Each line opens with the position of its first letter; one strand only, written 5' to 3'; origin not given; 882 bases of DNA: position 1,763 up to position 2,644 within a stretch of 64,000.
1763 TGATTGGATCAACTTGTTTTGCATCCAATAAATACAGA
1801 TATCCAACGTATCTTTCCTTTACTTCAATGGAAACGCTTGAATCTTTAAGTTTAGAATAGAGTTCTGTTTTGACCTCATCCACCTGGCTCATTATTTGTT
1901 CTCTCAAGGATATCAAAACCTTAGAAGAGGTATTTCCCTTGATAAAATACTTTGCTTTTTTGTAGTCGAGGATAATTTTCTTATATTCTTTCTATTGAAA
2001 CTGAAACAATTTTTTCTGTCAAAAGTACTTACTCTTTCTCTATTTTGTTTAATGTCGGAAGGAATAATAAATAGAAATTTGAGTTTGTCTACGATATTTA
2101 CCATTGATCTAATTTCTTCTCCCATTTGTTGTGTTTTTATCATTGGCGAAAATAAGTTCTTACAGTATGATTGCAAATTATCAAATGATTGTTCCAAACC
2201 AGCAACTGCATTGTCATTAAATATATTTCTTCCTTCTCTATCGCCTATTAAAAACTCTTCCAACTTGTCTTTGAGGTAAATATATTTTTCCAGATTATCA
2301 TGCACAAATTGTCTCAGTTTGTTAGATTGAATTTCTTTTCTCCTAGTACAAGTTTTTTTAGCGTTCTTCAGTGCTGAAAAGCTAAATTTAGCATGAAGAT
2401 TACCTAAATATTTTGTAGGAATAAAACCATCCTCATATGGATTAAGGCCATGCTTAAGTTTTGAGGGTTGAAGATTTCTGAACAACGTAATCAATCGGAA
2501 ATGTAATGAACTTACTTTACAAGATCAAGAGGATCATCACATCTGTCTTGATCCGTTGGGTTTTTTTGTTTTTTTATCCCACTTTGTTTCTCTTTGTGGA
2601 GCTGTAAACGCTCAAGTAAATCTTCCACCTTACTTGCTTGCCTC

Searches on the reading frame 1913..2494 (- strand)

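Call 52: search_protein_families(library=pfam, proteins=[window:1913-2494:-], max_evalue=0.01)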
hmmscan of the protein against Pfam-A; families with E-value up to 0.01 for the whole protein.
window:1913-2494:- (193 aa): 1 family
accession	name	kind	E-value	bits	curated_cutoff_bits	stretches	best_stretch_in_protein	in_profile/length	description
PF15469.12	Sec5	-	5.2e-17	61.8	22.7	1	23-151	37-175/837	Exocyst complex component Sec5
